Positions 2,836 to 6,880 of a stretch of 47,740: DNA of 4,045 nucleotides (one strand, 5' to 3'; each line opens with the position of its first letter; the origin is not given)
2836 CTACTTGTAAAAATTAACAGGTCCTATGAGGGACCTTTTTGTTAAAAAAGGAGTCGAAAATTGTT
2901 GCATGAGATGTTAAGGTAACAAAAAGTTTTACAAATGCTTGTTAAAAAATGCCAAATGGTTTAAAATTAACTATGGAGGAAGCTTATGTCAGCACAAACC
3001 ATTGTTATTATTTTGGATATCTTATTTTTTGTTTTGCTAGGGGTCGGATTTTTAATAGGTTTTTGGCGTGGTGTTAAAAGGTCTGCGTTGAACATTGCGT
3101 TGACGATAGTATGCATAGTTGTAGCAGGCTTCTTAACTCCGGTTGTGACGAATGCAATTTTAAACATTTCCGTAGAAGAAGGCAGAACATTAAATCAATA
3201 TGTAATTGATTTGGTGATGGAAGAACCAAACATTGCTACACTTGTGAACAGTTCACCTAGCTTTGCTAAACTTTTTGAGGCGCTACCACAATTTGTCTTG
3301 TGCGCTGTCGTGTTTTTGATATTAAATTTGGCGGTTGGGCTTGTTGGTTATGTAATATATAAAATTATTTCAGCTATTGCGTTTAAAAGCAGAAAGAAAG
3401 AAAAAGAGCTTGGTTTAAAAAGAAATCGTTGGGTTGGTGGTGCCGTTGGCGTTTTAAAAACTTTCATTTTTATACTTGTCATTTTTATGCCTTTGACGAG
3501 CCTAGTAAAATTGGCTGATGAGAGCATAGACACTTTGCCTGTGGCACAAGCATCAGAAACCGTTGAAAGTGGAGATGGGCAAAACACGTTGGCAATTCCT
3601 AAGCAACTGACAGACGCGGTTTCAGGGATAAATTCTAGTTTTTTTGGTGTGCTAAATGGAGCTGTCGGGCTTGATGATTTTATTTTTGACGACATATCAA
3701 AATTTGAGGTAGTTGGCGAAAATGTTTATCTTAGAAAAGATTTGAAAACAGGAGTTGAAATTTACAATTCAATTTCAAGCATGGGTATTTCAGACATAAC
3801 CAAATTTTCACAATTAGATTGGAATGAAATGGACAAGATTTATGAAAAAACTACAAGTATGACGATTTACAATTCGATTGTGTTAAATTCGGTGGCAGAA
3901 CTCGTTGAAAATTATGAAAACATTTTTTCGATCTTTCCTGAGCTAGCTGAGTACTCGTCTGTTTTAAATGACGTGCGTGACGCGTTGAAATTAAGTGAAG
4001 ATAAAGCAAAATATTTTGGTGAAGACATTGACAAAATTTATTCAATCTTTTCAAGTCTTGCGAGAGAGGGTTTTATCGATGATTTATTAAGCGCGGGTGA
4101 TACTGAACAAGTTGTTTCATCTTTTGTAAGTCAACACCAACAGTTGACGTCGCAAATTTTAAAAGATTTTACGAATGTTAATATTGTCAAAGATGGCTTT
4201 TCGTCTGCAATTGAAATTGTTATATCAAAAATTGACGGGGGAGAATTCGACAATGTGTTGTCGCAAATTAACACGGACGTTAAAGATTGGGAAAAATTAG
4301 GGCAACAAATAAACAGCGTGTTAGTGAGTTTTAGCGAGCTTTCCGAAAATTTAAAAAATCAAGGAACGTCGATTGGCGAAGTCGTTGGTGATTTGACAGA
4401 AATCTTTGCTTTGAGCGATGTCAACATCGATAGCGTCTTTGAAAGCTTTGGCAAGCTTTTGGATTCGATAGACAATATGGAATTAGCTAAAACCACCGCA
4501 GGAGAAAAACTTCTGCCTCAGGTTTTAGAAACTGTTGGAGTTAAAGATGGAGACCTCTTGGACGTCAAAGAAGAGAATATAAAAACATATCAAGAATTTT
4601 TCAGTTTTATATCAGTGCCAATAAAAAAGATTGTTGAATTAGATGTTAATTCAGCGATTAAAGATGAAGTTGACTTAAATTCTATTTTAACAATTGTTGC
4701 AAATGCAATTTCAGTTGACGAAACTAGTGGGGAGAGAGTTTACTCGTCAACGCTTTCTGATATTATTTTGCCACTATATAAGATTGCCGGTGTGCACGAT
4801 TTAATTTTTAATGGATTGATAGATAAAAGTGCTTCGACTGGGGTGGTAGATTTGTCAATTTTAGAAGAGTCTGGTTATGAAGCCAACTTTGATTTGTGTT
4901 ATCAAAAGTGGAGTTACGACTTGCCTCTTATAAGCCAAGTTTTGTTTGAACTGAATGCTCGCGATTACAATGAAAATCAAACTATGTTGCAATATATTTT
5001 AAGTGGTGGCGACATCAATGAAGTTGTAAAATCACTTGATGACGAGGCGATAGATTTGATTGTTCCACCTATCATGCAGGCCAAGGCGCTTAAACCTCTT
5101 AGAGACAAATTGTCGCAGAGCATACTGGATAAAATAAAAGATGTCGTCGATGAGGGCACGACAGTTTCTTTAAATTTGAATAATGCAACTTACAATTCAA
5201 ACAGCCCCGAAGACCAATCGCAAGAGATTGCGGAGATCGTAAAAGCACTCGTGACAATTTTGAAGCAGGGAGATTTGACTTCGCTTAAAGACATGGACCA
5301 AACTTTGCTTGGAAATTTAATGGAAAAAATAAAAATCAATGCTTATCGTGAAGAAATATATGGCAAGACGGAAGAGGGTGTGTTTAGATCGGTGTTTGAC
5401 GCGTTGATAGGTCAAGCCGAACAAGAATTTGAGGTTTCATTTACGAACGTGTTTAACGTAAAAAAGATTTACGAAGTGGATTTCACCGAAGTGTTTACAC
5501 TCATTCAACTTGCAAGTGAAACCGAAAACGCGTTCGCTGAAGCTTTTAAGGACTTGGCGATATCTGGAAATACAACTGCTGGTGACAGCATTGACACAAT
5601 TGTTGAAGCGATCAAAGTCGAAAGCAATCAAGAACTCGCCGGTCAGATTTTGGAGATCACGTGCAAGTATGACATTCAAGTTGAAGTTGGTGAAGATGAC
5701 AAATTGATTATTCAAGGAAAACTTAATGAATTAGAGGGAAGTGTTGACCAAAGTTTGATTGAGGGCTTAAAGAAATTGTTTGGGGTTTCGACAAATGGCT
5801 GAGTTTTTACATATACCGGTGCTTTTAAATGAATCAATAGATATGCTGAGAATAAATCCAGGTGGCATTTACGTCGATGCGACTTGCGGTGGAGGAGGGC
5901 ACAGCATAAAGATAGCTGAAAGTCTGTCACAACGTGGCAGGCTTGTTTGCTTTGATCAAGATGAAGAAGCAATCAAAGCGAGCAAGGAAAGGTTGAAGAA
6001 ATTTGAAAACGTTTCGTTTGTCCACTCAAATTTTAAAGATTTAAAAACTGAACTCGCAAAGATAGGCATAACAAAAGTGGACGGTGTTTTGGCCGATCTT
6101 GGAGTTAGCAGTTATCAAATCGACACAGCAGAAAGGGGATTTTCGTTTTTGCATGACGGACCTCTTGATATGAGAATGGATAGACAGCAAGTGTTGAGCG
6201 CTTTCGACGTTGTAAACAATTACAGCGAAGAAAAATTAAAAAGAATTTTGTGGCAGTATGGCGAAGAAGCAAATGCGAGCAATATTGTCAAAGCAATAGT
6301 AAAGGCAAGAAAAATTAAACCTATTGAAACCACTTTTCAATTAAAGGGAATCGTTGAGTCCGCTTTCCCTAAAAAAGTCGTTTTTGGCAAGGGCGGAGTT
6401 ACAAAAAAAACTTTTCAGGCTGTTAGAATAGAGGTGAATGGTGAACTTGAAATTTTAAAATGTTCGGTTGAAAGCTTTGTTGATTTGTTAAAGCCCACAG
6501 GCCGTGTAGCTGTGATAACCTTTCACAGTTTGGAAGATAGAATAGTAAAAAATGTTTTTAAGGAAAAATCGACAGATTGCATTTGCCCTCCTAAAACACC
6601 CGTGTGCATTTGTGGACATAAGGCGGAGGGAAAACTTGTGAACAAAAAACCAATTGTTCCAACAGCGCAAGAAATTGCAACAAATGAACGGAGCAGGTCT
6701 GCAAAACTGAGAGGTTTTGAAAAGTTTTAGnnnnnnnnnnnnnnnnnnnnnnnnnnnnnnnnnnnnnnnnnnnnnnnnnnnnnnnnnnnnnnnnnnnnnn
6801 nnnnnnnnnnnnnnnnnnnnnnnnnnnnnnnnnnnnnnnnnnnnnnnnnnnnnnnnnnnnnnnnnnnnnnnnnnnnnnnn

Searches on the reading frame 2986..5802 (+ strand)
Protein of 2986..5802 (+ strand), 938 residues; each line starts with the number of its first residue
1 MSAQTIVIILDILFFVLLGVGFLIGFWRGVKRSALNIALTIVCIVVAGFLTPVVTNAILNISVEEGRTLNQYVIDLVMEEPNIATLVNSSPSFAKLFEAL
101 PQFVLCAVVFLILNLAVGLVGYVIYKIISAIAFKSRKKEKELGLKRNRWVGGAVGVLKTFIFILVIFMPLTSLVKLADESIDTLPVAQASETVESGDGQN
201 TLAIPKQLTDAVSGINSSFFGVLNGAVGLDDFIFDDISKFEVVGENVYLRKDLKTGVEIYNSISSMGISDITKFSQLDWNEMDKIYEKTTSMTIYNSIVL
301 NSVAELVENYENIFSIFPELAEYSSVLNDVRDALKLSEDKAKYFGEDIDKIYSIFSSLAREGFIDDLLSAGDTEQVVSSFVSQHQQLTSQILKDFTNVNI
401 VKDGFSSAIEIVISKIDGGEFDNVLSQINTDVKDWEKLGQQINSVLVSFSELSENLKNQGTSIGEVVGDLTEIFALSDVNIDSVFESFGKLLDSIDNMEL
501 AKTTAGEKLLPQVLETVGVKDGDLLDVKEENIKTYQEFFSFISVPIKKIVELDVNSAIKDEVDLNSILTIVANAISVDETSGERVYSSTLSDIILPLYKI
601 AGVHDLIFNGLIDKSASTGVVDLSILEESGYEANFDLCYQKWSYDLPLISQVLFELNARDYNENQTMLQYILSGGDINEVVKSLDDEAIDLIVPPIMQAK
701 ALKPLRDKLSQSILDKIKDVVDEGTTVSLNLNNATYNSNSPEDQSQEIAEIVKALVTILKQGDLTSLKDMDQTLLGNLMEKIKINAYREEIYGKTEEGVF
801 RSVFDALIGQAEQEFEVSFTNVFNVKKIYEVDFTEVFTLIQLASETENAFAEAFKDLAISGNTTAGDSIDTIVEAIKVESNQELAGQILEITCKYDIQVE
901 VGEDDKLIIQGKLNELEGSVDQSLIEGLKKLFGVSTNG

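Call 11: search_protein_families(library=pfam, proteins=[window:2986-5802:+])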
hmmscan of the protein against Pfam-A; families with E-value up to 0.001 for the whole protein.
window:2986-5802:+ (938 aa): 1 family
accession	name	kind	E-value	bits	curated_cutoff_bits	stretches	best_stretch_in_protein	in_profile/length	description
PF02674.22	Colicin_V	-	5.3e-10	39.9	29.3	1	10-178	1-125/144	Colicin V production protein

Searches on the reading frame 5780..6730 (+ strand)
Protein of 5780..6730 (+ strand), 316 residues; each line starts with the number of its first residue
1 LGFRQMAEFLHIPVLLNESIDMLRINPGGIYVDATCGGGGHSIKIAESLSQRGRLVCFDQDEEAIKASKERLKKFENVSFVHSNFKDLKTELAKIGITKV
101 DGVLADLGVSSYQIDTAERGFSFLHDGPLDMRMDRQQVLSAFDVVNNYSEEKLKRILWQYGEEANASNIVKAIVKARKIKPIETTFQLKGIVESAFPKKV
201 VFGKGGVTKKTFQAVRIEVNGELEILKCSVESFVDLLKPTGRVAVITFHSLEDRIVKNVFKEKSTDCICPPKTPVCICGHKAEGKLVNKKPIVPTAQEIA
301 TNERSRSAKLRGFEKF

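Call 11: search_protein_families(library=pfam, proteins=[window:5780-6730:+])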
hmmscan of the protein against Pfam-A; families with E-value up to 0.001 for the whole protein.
window:5780-6730:+ (316 aa): 6 families
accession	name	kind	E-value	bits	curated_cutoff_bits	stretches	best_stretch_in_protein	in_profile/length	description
PF01795.25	Methyltransf_5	-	1e-117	393.5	27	1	8-315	1-308/309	MraW methylase family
PF13847.12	Methyltransf_31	-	4.2e-11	43.2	27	1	27-105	3-80/145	Methyltransferase domain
PF08704.16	GCD14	-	1.1e-06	29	26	1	21-112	34-126/247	tRNA methyltransferase complex GCD14 subunit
PF13649.12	Methyltransf_25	-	2.9e-06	28.3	27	1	33-92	3-62/97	Methyltransferase domain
PF01209.24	Ubie_methyltran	-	6.8e-06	26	20.1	1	27-91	47-113/233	ubiE/COQ5 methyltransferase family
PF08242.18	Methyltransf_12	-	7.2e-05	23.9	30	1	33-105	2-71/98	Methyltransferase domain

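Call 13: find_related_loci(query=window:5780-6727:+, collection=genome_contigs, flank=10000)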
Query window:5780-6727:+ (316 aa) in genome_contigs; peptide patterns used: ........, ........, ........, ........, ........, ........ (x = any residue, [..] = any of these).
600 stretches matched a pattern (row limit reached: there are more); 573 encode a relative of the query (tblastn E <= 1e-3); the best 80 are kept; 80 distinct loci.
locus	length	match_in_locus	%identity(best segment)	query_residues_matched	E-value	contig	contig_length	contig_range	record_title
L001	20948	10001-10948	87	1-316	0e+0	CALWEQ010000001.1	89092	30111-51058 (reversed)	MAG: uncultured Clostridia bacterium isolate E40__bin258 genome assembly, contig: E40__k127_4757762, whole genome shotgu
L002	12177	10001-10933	69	6-316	2e-145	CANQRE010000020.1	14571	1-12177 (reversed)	MAG: uncultured Clostridia bacterium isolate Lapin-008__bin38 genome assembly, contig: Lapin-008__NODE_4449_length_14571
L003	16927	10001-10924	69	8-316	7e-140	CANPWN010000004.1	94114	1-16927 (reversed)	MAG: uncultured Clostridia bacterium isolate Lapin-004__bin61 genome assembly, contig: Lapin-004__NODE_211_length_94114_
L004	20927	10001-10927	63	8-316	3e-134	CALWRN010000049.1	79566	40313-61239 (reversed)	MAG: uncultured Clostridia bacterium isolate E21__bin145 genome assembly, contig: E21__k127_7877061, whole genome shotgu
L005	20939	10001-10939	63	5-316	2e-130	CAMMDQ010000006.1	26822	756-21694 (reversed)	MAG: uncultured Firmicutes bacterium isolate ERR4968606_bin.18_MetaWRAP_v1.1_MAG genome assembly, contig: NODE_1617_leng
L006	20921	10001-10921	64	8-315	3e-129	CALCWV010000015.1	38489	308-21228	MAG TPA_asm: uncultured Clostridia bacterium isolate SRR1747054_bin.9_CONCOCT_v1.1_MAG genome assembly, contig: ERZ80828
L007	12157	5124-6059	62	5-316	1e-127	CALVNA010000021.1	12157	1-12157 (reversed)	MAG: uncultured Clostridia bacterium isolate BRZ_DN__bin10 genome assembly, contig: BRZ_DN__NODE_6128_length_12157_cov_5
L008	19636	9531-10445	62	6-311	6e-123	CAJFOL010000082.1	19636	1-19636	uncultured Clostridia bacterium isolate Coassembly_mag_441 genome assembly, contig: MAGpy_11413_min2k_bin_441_fak87_1389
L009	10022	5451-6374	61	8-315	8e-123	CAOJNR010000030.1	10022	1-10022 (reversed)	MAG TPA_asm: uncultured Clostridia bacterium isolate SRR15730521_bin.4_metawrap_v1.3_MAG genome assembly, contig: NODE.3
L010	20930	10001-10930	58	8-315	3e-115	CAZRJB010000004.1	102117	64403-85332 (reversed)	MAG TPA_asm: uncultured Lachnospiraceae bacterium isolate SRP313737_co1_95 genome assembly, contig: NODE_320_length_1021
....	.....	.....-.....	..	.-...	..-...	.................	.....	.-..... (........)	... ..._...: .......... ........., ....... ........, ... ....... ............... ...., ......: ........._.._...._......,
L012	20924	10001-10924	54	8-315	2e-111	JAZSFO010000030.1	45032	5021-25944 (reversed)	MAG: Clostridia bacterium isolate T1900044581_TS20190047.MAGScoT_cleanbin_000017 SGB_570_k141_2750994, whole genome shot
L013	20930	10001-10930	54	8-316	9e-111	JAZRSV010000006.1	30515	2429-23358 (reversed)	MAG: Clostridia bacterium isolate T1900045345_YK20190035.MAGScoT_cleanbin_000023 SGB_6703_k141_1837389, whole genome sho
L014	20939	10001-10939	63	5-316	6e-130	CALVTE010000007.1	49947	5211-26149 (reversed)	MAG: uncultured Clostridia bacterium isolate BRZ_BP__bin16 genome assembly, contig: BRZ_BP__NODE_1115_length_49947_cov_6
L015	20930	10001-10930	54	6-315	1e-110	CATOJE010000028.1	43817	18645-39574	MAG TPA_asm: uncultured Lachnospiraceae bacterium isolate MGG30527_1680015434 genome assembly, contig: SAMEA27200668_371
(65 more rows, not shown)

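Call 22: find_encoding_contigs(protein=window:5780-6727:+, flank=10000, max_places=10)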
Protein window:5780-6727:+ (316 aa): no gene with exactly this product is on record in the collection.
